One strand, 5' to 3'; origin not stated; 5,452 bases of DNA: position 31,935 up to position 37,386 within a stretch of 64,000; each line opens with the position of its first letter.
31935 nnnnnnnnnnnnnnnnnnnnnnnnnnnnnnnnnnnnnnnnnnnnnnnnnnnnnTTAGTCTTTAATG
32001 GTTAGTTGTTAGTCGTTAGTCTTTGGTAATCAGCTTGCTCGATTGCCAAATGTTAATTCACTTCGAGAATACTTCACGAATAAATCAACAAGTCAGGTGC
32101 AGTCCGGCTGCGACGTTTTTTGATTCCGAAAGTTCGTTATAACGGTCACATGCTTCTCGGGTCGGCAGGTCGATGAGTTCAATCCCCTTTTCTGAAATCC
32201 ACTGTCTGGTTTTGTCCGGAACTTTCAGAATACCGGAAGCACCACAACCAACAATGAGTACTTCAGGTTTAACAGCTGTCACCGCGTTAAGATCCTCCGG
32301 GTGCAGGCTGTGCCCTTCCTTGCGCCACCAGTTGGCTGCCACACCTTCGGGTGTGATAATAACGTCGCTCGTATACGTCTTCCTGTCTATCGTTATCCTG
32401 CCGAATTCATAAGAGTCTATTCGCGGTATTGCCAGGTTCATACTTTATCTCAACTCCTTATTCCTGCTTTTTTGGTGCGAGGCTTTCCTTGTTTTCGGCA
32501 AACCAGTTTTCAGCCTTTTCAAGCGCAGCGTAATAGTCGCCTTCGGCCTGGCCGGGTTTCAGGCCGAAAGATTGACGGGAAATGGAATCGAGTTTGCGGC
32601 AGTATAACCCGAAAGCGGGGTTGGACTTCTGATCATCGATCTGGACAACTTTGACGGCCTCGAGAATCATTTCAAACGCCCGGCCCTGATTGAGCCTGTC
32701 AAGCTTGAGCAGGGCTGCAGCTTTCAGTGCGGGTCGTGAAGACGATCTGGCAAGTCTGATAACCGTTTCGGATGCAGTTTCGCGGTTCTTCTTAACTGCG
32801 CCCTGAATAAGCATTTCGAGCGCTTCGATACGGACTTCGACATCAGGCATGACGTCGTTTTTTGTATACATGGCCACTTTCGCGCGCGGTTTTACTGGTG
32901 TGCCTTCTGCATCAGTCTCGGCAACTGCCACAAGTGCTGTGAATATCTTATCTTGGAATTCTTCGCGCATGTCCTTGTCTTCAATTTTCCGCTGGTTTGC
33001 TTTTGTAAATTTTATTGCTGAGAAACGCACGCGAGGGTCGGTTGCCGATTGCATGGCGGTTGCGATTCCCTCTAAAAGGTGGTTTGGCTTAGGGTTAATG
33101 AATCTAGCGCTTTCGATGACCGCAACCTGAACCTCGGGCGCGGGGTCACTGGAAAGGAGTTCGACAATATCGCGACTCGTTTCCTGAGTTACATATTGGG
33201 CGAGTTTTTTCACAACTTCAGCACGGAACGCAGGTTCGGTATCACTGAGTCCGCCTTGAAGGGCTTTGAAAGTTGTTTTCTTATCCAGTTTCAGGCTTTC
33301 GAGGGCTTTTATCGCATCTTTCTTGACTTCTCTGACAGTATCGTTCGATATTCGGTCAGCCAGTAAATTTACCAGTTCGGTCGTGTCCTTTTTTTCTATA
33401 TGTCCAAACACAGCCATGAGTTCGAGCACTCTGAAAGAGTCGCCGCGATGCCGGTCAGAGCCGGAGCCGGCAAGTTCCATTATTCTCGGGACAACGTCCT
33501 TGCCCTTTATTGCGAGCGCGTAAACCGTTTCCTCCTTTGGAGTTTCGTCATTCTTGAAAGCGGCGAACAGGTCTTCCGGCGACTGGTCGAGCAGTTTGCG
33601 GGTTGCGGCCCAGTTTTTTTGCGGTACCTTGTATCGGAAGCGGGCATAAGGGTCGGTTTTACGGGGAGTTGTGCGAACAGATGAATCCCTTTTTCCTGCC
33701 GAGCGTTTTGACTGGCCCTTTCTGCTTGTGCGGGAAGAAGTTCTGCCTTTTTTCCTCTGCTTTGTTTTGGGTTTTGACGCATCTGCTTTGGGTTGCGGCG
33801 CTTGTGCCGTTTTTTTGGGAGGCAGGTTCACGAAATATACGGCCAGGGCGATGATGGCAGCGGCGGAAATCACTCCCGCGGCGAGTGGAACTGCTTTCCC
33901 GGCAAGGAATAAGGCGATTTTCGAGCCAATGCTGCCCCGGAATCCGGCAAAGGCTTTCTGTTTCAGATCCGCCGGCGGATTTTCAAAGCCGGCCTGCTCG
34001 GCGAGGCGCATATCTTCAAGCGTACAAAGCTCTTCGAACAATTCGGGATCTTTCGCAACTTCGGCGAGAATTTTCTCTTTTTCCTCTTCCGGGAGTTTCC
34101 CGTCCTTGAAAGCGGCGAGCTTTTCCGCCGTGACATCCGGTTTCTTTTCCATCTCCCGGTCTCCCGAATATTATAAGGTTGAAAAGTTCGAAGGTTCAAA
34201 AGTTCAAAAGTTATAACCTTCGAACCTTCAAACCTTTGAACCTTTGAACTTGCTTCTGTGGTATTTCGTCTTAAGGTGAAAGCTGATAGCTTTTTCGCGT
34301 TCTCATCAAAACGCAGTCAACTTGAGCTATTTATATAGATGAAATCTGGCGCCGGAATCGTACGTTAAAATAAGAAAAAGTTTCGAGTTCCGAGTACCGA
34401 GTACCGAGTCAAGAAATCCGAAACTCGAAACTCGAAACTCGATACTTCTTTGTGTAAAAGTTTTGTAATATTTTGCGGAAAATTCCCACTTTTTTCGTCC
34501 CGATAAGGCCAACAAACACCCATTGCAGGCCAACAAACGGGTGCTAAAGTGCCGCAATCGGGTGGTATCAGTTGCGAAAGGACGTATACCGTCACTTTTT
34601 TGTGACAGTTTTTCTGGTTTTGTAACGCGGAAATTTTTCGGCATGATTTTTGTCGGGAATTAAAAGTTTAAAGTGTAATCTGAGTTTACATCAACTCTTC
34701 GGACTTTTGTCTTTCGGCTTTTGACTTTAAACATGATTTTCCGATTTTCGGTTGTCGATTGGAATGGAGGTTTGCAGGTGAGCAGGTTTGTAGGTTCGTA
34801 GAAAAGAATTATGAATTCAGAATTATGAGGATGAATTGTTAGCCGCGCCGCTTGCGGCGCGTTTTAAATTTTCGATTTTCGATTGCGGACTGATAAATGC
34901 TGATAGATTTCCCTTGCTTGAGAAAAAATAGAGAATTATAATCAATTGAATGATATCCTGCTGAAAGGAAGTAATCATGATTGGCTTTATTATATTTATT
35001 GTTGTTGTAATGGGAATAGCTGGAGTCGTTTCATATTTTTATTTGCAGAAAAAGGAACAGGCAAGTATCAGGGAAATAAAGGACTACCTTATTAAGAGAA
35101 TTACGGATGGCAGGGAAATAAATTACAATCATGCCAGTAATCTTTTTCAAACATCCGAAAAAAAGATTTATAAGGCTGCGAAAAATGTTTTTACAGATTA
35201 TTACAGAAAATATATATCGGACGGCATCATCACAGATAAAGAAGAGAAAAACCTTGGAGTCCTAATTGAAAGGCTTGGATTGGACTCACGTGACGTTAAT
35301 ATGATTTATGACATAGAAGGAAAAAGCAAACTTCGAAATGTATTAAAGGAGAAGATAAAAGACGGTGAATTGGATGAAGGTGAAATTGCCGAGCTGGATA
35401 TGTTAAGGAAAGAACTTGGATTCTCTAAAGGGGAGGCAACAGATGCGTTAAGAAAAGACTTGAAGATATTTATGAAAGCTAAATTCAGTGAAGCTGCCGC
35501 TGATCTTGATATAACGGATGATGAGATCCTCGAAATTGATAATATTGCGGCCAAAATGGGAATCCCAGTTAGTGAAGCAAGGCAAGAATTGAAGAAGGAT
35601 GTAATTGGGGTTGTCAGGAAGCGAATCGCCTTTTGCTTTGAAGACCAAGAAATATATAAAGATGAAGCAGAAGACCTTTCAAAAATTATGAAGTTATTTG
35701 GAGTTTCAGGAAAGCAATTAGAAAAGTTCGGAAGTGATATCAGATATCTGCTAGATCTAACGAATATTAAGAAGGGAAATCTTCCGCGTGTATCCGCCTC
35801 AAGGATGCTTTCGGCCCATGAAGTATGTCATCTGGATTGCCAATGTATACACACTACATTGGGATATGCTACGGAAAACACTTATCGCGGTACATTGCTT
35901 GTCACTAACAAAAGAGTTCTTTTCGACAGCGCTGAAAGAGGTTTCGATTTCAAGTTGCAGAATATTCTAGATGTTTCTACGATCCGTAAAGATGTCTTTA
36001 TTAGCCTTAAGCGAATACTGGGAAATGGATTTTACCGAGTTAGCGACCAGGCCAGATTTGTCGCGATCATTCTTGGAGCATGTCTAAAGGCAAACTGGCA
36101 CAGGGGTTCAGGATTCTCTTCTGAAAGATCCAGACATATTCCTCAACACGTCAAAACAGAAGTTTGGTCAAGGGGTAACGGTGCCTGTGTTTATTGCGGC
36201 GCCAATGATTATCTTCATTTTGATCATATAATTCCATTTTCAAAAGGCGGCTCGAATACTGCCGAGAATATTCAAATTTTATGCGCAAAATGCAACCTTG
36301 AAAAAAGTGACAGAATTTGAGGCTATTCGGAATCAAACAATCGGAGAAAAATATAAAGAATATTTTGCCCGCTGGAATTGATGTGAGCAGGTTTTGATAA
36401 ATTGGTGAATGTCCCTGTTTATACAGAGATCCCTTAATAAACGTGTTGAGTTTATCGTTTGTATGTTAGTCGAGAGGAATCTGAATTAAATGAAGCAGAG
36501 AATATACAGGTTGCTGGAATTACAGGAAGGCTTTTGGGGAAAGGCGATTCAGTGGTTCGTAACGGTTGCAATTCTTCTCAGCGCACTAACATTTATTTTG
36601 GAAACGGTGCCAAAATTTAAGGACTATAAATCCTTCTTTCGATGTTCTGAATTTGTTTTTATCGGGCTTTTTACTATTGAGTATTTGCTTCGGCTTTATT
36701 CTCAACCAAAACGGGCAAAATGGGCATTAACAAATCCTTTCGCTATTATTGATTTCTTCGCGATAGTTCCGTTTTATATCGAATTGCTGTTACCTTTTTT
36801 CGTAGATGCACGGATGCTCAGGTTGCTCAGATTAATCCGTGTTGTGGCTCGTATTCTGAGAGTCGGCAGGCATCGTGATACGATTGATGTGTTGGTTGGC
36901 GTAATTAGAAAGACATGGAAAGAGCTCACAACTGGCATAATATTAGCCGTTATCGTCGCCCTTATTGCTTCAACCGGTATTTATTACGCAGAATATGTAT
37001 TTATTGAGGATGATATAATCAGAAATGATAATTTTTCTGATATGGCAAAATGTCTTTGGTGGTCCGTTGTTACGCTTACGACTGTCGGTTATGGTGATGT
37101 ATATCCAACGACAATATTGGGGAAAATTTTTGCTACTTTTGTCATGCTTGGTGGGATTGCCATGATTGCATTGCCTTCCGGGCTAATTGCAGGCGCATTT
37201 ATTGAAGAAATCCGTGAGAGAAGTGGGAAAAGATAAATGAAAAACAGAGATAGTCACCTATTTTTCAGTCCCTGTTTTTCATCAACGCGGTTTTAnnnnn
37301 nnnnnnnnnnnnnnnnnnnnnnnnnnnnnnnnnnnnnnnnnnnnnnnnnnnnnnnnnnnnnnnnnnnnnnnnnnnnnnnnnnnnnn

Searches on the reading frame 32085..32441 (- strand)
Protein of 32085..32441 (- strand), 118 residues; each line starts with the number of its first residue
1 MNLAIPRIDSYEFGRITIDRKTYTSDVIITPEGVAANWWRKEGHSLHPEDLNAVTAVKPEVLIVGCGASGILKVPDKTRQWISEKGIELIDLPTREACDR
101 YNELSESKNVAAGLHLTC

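Call 9: search_protein_families(library=pfam, proteins=[window:32085-32441:-], max_evalue=0.001)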
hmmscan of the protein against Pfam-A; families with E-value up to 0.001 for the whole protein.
window:32085-32441:- (118 aa): 1 family
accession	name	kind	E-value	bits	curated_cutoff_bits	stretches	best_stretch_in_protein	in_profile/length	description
PF04430.19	DUF498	-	7.4e-27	93.9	33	1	8-115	1-109/109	Protein of unknown function (DUF498/DUF598)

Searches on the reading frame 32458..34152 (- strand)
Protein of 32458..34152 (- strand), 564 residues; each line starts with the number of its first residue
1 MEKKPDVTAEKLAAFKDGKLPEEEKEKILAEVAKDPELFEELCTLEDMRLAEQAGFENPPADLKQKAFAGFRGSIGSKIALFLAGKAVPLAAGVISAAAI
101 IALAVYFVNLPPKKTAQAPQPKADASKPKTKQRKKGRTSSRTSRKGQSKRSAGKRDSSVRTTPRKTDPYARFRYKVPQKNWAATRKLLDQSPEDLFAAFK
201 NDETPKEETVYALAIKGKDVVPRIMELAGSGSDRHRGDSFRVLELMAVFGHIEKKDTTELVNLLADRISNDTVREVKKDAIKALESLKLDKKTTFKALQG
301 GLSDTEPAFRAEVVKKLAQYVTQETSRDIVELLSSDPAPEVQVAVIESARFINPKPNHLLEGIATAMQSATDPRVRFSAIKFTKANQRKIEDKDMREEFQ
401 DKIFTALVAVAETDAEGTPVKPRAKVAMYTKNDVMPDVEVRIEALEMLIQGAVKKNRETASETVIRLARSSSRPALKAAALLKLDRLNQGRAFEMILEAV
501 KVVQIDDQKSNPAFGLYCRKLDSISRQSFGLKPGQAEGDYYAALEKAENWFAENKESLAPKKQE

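Call 4: search_protein_families(library=pfam, proteins=[window:32458-34152:-], max_evalue=0.01)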
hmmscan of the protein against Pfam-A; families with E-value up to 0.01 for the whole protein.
window:32458-34152:- (564 aa): 3 families
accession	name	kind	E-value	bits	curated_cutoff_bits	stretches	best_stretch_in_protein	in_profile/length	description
PF13646.12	HEAT_2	-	1.2e-13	51.6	27.7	1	301-380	7-84/88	HEAT repeats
PF02985.28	HEAT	-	0.00034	21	23.5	0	330-347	6-22/31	HEAT repeat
PF25780.1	TPR_IPO5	-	0.0044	17.7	27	0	219-307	40-128/172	IPO5-like, TPR repeats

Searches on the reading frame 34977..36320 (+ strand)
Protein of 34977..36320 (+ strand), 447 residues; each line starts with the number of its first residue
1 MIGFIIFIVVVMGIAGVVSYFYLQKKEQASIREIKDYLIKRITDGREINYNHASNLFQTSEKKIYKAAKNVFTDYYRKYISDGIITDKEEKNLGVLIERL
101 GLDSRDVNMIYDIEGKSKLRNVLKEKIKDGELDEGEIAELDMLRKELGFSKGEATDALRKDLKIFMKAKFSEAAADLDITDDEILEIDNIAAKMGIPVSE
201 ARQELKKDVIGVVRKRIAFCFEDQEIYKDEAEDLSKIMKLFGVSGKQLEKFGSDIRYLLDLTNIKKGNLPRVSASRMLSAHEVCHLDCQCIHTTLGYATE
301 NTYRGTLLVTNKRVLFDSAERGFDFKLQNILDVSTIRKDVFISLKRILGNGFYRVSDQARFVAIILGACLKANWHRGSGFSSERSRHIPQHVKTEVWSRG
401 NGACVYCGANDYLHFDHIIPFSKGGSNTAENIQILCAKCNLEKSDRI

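Call 80: search_protein_families(library=pfam, proteins=[window:34977-36320:+], max_evalue=0.001)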
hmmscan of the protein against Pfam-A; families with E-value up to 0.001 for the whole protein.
window:34977-36320:+ (447 aa): 3 families
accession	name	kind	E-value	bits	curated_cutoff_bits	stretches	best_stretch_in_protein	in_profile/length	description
PF01844.29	HNH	-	7.2e-14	52.1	21.4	1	404-446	1-47/47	HNH endonuclease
PF14279.12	HNH_5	-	2.7e-11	43.7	27.5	1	404-446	1-46/56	HNH endonuclease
PF16940.10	Tic110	-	4.5e-07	29.2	27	1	65-214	344-490/574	Chloroplast envelope transporter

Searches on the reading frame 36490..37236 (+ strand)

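Call 80: search_protein_families(library=pfam, proteins=[window:36490-37236:+], max_evalue=0.001)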
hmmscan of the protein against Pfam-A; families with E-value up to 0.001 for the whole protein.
window:36490-37236:+ (248 aa): 2 families
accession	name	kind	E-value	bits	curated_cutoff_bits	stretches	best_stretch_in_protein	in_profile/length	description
PF00520.37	Ion_trans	-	6.8e-41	140.5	25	1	19-240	3-236/241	Ion transport protein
PF07885.22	Ion_trans_2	-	4.4e-16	59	22.5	1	154-235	2-75/79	Ion channel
